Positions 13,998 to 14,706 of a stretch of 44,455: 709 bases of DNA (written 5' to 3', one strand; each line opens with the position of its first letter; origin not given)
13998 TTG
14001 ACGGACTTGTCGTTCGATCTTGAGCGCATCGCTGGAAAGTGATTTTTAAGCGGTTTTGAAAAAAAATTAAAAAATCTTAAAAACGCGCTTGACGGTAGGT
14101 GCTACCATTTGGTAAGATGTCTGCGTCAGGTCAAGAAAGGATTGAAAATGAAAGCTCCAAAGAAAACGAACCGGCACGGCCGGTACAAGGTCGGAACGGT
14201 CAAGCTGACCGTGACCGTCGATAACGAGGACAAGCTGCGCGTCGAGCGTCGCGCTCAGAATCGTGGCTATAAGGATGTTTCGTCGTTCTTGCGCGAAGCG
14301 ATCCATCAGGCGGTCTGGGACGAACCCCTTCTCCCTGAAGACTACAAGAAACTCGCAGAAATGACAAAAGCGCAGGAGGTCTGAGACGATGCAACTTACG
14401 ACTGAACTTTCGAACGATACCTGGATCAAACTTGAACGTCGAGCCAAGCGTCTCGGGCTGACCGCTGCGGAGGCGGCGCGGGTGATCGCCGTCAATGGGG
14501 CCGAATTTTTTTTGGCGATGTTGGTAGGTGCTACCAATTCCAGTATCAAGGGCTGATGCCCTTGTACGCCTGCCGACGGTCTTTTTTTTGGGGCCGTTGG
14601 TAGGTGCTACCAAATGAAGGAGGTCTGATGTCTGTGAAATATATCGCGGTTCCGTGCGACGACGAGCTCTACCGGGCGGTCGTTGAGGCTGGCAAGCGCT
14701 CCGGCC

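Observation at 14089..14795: Non-canonical lysis-lysogeny switch: three tandem RHH proteins and a thrice-repeated perfect palindromic operator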

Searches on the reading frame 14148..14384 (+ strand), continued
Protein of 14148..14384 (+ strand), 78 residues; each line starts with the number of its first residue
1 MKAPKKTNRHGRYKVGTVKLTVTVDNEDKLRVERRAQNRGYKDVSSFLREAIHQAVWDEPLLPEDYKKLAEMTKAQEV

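Call 87: search_protein_families(library=ncbifam, max_evalue=1, proteins=[window:14148-14384:+])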
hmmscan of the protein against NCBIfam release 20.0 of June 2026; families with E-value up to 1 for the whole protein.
window:14148-14384:+ (78 aa): 2 families
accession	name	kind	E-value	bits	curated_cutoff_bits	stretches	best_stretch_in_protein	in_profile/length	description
TIGR02793.1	nikR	equivalog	0.01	16.1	175.45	1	19-72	2-55/129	nickel-responsive transcriptional regulator NikR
NF002815.0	PRK02967.1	equivalog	0.036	14.1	83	1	19-59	3-43/139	nickel-responsive transcriptional regulator NikR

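Call 92: search_dna_similar(query=window:14148-14384:+, collection=phages, mode=protein, max_evalue=0.001)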
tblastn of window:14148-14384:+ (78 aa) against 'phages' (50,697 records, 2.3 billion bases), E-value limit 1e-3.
No match.

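Call 95: search_protein_families(library=pfam, alignment_id=A3, max_evalue=0.01)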
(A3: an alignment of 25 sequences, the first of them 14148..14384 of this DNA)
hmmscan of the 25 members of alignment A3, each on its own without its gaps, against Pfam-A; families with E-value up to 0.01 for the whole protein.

A. member 1, window:14148-14384:+ (78 aa): 1 family
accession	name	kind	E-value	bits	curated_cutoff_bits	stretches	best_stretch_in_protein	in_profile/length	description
PF01402.27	RHH_1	-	9.4e-05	22.7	20.5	1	20-56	2-37/39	Ribbon-helix-helix protein, copG family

B. families by the number of members that match (of 25 scanned): 3 families
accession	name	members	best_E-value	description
PF01402.27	RHH_1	4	3.5e-05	Ribbon-helix-helix protein, copG family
PF12162.13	STAT1_TAZ2bind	1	0.0033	STAT1 TAZ2 binding domain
PF21983.2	NikA-like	1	0.0079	Mobilization protein NikA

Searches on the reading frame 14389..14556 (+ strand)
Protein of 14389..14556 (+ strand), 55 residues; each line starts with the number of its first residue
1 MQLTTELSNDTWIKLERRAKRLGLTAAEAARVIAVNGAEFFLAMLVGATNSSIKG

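Call 14: search_protein_families(library=pfam, max_evalue=1, proteins=[window:14389-14556:+])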
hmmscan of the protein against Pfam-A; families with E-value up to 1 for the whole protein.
window:14389-14556:+ (55 aa): 0 families

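Call 15: search_protein_families(library=phrogs, max_evalue=1, proteins=[window:14389-14556:+])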
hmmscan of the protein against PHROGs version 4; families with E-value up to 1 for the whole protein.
window:14389-14556:+ (55 aa): 0 families

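Call 42: find_homologous_proteins(query=window:14389-14556:+, max_evalue=0.01)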
Query window:14389-14556:+ (55 aa): 3 proteins with E <= 0.01 among 3 candidates.
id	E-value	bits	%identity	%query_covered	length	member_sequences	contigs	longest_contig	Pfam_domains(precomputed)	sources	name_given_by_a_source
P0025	3.6e-24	100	95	100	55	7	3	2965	-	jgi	jgi:hypothetical protein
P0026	2.0e-22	94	98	91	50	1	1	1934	-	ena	-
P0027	7.5e-16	74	75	93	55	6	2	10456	-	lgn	-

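Call 48: search_solved_structures(query=A2, max_evalue=10, show_alignments=2)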
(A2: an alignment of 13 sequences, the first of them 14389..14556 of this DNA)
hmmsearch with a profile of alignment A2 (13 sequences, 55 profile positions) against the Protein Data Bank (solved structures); distinct sequences matched with E-value up to 10: 6.
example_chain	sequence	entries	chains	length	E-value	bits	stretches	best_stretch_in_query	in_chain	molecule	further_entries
5byo_A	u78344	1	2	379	2.9e-21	77.7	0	3-31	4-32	dTor_12x31L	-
4yxz_A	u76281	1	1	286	1.6e-16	62.6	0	3-31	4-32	dTor_9x31L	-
4yxx_A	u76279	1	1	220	1e-07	34.4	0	7-31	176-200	dTor_6x35L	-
4yxy_A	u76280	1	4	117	4.3e-05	26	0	3-31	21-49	dTor_9x31L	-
7qpl_A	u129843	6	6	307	0.39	13.3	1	14-32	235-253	O-phosphoserine phosphohydrolase | Phosphoserine phosphatase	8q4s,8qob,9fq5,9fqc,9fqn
7wj0_A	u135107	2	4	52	0.67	12.5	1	5-29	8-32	Antitoxin MazE6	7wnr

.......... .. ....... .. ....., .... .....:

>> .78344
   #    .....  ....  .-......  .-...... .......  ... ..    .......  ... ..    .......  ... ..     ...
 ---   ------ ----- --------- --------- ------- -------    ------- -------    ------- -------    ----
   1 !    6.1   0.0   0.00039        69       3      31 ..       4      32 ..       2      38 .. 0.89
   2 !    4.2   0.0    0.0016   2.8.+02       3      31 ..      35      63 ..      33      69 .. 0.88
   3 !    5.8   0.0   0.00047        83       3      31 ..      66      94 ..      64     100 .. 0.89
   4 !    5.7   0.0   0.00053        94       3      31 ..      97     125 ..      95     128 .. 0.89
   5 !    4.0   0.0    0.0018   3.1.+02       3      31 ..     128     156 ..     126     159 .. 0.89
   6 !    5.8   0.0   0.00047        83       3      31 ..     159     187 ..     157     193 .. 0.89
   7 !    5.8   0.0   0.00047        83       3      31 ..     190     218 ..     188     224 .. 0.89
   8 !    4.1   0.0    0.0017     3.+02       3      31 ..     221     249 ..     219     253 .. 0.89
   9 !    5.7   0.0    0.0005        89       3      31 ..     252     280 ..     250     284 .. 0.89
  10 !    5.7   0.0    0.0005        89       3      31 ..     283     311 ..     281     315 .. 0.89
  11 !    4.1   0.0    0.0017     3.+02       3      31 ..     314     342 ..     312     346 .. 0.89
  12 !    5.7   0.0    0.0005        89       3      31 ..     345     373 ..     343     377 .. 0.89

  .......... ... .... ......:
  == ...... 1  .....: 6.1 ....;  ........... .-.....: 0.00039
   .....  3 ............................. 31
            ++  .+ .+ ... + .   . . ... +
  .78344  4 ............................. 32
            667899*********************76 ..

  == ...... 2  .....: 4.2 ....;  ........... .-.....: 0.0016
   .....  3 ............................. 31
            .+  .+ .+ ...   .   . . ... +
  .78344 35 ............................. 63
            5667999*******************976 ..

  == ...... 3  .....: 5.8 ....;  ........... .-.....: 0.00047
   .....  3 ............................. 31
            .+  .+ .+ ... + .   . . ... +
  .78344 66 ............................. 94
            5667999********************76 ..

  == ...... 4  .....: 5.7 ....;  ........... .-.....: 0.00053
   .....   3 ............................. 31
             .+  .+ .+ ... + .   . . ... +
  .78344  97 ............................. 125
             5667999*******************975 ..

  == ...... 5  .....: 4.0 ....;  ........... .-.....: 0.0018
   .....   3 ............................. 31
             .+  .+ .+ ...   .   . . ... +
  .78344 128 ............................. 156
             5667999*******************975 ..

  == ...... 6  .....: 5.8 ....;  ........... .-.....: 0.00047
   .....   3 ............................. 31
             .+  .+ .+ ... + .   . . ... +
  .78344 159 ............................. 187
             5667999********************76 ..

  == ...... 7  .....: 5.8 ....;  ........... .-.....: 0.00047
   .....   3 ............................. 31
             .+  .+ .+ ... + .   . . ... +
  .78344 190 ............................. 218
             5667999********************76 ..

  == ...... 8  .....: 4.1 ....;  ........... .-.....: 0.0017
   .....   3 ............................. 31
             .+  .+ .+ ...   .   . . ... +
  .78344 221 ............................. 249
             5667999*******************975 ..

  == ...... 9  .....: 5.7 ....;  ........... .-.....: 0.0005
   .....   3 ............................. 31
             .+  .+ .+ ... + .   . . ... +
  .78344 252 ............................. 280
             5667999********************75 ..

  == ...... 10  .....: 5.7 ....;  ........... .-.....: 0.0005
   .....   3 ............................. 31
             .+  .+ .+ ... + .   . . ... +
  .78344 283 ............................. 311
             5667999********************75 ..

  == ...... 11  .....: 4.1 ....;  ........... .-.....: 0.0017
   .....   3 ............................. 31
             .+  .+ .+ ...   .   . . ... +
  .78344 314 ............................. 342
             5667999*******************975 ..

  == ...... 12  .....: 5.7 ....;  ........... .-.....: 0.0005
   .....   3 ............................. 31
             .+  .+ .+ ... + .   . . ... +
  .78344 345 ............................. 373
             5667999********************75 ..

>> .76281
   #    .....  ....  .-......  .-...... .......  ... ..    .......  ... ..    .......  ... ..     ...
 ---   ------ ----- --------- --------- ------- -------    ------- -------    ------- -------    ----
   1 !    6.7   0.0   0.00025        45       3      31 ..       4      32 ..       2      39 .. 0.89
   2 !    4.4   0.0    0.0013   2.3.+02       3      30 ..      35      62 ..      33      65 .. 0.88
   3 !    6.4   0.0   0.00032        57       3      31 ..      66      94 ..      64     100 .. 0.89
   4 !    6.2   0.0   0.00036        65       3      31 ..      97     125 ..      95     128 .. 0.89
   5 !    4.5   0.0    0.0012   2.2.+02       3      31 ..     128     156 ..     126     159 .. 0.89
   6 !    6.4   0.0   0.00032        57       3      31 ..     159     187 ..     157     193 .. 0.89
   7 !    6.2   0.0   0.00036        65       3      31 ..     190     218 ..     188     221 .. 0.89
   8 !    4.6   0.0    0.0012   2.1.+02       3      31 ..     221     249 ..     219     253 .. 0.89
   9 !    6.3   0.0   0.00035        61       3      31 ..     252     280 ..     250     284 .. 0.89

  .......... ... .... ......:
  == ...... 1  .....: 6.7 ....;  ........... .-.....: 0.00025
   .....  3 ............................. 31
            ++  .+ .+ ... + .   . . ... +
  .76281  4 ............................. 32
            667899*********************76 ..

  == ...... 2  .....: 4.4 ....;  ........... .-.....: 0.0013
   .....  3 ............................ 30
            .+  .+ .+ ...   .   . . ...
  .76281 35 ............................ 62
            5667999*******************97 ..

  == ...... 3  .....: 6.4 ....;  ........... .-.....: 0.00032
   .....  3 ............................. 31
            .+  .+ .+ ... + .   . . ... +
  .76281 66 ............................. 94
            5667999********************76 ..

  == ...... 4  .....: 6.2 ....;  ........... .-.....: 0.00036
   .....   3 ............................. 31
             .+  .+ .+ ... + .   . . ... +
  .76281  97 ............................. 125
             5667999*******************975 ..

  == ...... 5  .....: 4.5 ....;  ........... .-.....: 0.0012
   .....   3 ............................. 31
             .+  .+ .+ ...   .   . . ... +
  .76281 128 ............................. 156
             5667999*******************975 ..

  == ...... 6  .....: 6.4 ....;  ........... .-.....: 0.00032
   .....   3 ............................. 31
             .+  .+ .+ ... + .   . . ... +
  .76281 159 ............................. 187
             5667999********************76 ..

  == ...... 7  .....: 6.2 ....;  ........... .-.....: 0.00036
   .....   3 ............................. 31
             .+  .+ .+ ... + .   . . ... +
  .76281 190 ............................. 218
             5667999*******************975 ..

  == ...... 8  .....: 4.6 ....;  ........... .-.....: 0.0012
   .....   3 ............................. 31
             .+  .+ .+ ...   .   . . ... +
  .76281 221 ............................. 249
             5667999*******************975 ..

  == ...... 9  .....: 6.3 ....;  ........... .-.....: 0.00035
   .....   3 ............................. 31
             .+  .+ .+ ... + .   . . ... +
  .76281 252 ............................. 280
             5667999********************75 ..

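Call 64: search_protein_representatives(alignment_id=A4)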
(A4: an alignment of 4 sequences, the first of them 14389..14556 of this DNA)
Query: 4 sequences, 55 profile positions. Proteins with E-value up to 0.001 (for the whole library): 14; up to 1e-10: 5; up to 1e-30: 0. The best 14 are listed.
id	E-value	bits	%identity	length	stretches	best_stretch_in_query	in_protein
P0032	1.6e-18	82.2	-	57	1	1-52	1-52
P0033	1.5e-15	72.7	-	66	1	3-51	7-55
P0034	2.7e-14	68.7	-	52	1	3-50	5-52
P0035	2.6e-13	65.5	-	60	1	1-43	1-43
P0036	2.5e-11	59.2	-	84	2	3-52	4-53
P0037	3.0e-10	55.7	-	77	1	3-52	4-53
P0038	1.2e-09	53.9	-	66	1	3-43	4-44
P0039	1.2e-09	53.8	-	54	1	2-54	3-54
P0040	3.1e-09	52.5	-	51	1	2-50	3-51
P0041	8.8e-09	51.1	-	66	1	3-51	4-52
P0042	1.6e-08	50.2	-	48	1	3-43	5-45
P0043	3.3e-08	49.2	-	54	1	1-52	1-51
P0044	7.1e-08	48.1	-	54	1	12-50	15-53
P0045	1.9e-06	43.5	-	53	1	2-50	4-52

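Call 72: predict_structure(alignment_id=A6)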
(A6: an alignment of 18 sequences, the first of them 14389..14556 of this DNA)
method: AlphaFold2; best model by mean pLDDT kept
length: 55 residues; sequences in the alignment: 18
mean_pLDDT: 81.9   pTM: 0.62
mean pLDDT of the five models: 81.9, 78.7, 75.5, 74.9, 73.5
residues with pLDDT >= 90: 26; 70-90: 16; 50-70: 11; < 50: 2
segments of 3 or more residues with pLDDT < 50: none
pLDDT, mean of each block of 10 residues (from residue 1): 70 91 92 92 79 56
secondary structure, 60 per line:
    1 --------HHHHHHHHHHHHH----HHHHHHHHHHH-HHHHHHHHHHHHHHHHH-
elements in order: H9-21 H26-36 H38-54

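Call 75: fold_search(model_id=the predicted structure, library=pdb)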
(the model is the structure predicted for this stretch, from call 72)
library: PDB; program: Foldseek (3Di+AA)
matches with E <= 10: 44; with E <= 0.001: 0
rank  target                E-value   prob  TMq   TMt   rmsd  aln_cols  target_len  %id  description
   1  9lew_E                2.1e+00  0.38  0.47  0.32   2.7        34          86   26  The crystal structure of DinJ-YafQ complex from Vibrio cholerae (released 2025-07-30)
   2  9v9c_A                2.3e+00  0.12  0.35  0.26   5.0        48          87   27  Cryo-EM structure of human TNFR1 DD filament (released 2026-04-08)
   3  2bsq_H                2.4e+00  0.23  0.52  0.47  11.6        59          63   22  FitAB bound to DNA (released 2006-08-24)
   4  2an7_MODEL_1_A        2.8e+00  0.33  0.48  0.34   3.0        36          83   22  Solution structure of the bacterial antidote ParD (released 2006-09-05)
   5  2pmr                  3.2e+00  0.10  0.32  0.25   8.7        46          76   13  Crystal structure of a protein of unknown function from Methanobacterium thermoautotrophicum (released 2007-05-08)
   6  2bsq_F                3.6e+00  0.16  0.51  0.45  11.7        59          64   22  FitAB bound to DNA (released 2006-08-24)
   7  7nhk_T                4.4e+00  0.08  0.32  0.18   7.4        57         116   23  LsaA, an antibiotic resistance ABCF, in complex with 70S ribosome from Enterococcus faecalis (released 2021-05-05)
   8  1m5y_B                4.7e+00  0.12  0.46  0.08   9.3        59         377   12  Crystallographic Structure of SurA, a Molecular Chaperone that Facilitates Outer Membrane Porin Folding (released 2002-11-08)
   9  1ify_MODEL_1_A        4.7e+00  0.10  0.39  0.42   7.3        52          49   12  Solution Structure of the Internal UBA Domain of HHR23A (released 2002-07-03)
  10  7tgp                  4.7e+00  0.10  0.38  0.40   6.9        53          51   11  E176T/Y188G variant of the internal UBA Domain of HHR23A (released 2023-04-12)
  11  7e4j_A                5.0e+00  0.13  0.41  0.49   4.2        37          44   16  X-ray crystal structure of VapB12 antitoxin from mycobacterium tuberculosis in space group P41. (released 2022-02-16)
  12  2bsq_G                5.4e+00  0.13  0.52  0.44  12.5        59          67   22  FitAB bound to DNA (released 2006-08-24)
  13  7pkt_o                5.4e+00  0.12  0.42  0.25   6.9        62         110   13  Large subunit of the Chlamydomonas reinhardtii mitoribosome (released 2022-06-15)
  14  7y86_B                5.4e+00  0.10  0.40  0.29   8.2        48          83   10  CcpS mutant (released 2023-05-10)
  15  1m5y_C                5.7e+00  0.11  0.46  0.08   9.3        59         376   12  Crystallographic Structure of SurA, a Molecular Chaperone that Facilitates Outer Membrane Porin Folding (released 2002-11-08)
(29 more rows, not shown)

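Call 78: find_encoding_contigs(protein=P0040, flank=3000, max_places=2)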
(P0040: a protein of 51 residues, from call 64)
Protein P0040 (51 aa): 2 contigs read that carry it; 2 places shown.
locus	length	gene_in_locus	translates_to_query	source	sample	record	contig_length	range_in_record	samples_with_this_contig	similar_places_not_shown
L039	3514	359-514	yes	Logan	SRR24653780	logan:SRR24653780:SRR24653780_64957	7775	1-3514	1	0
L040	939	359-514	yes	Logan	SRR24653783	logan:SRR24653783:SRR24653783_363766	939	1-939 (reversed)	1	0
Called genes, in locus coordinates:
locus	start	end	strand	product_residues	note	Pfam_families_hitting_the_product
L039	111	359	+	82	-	-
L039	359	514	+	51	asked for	-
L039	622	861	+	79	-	-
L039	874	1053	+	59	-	-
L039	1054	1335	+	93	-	-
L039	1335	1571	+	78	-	-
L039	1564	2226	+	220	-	-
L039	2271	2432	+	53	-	-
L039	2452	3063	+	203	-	-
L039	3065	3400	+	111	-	-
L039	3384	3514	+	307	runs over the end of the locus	-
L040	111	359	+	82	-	-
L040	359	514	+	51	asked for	-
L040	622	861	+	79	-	-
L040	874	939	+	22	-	?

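Call 79: find_encoding_contigs(protein=P0036, flank=3000, max_places=2)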
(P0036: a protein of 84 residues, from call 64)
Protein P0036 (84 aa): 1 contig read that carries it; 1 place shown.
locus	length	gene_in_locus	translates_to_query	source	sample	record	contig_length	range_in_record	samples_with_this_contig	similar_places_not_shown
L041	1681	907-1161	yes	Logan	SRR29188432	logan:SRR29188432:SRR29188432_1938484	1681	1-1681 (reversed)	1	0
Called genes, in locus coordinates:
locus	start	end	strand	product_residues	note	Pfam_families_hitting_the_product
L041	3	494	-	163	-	PF03703:bPH_2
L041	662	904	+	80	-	-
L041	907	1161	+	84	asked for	-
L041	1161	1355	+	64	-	-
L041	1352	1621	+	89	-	-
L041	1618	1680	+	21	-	?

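Call 87: search_protein_families(library=ncbifam, max_evalue=1, proteins=[window:14389-14556:+])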
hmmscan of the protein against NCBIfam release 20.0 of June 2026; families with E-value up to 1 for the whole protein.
window:14389-14556:+ (55 aa): 0 families

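Call 93: fold_search(model_id=the predicted structure, library=viral)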
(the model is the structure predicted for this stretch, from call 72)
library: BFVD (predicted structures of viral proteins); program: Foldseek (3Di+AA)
matches with E <= 10: 87; with E <= 0.001: 0
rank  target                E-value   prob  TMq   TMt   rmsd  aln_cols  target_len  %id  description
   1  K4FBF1                8.0e-01  0.20  0.34  0.30   8.5        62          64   19  Uncharacterized protein [Cronobacter phage vB_CsaM_GAP161]
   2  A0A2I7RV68            1.6e+00  0.47  0.51  0.48   2.6        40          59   20  (no name in the UniProt tables at hand)
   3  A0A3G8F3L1            1.9e+00  0.60  0.54  0.55   3.0        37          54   30  Uncharacterized protein [Proteus phage Mydo]
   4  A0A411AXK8            2.1e+00  0.66  0.54  0.72   1.8        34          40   20  Ribbon-helix-helix DNA binding domain protein [Gordonia phage Mutzi]
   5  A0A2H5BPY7            2.3e+00  0.20  0.37  0.43   5.2        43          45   28  Uncharacterized protein [Vibrio phage Vp_R1]
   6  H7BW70                2.6e+00  0.28  0.56  0.28   5.7        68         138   16  (no name in the UniProt tables at hand)
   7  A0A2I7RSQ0            2.8e+00  0.20  0.42  0.50   7.8        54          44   17  (no name in the UniProt tables at hand)
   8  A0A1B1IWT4            2.8e+00  0.14  0.42  0.13  10.2        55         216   13  (no name in the UniProt tables at hand)
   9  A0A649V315            3.0e+00  0.38  0.50  0.51   1.3        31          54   26  Uncharacterized protein [Lactococcus phage P4565]
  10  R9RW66                3.2e+00  0.10  0.32  0.29   7.8        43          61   26  Uncharacterized protein [Bacillus phage phiBTP1]
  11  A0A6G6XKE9            3.4e+00  0.12  0.39  0.36  13.5        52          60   13  Uncharacterized protein [Gordonia phage Skog]
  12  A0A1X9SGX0            3.4e+00  0.12  0.39  0.27   9.7        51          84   20  (no name in the UniProt tables at hand)
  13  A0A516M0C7            3.6e+00  0.16  0.47  0.10   3.2        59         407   12  (no name in the UniProt tables at hand)
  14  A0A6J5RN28            3.9e+00  0.13  0.43  0.45  10.9        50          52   20  Uncharacterized protein [uncultured Caudovirales phage]
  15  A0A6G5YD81            3.9e+00  0.11  0.36  0.32   7.6        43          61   19  (no name in the UniProt tables at hand)
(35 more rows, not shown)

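Call 96: search_protein_families(library=pfam, alignment_id=A6, max_evalue=0.1)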
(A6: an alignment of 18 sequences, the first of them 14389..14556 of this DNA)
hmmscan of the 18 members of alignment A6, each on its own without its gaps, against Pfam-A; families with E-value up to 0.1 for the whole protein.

A. member 1, window:14389-14556:+ (55 aa): 0 families

B. families by the number of members that match (of 18 scanned): 8 families
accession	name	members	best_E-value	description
PF21983.2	NikA-like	3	0.00032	Mobilization protein NikA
PF22513.2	FitA-like_RHH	2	0.00019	Antitoxin FitA-like, ribbon-helix-helix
PF01402.27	RHH_1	1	0.0012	Ribbon-helix-helix protein, copG family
PF13629.12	T2SS-T3SS_pil_N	1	0.018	Pilus formation protein N terminal region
PF19962.4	EAD9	1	0.018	Effector-associated domain 9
PF04221.18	RelB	1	0.04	RelB antitoxin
PF00482.28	T2SSF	1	0.048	Type II secretion system (T2SS), protein F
PF07181.17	VirC2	1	0.092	VirC2 protein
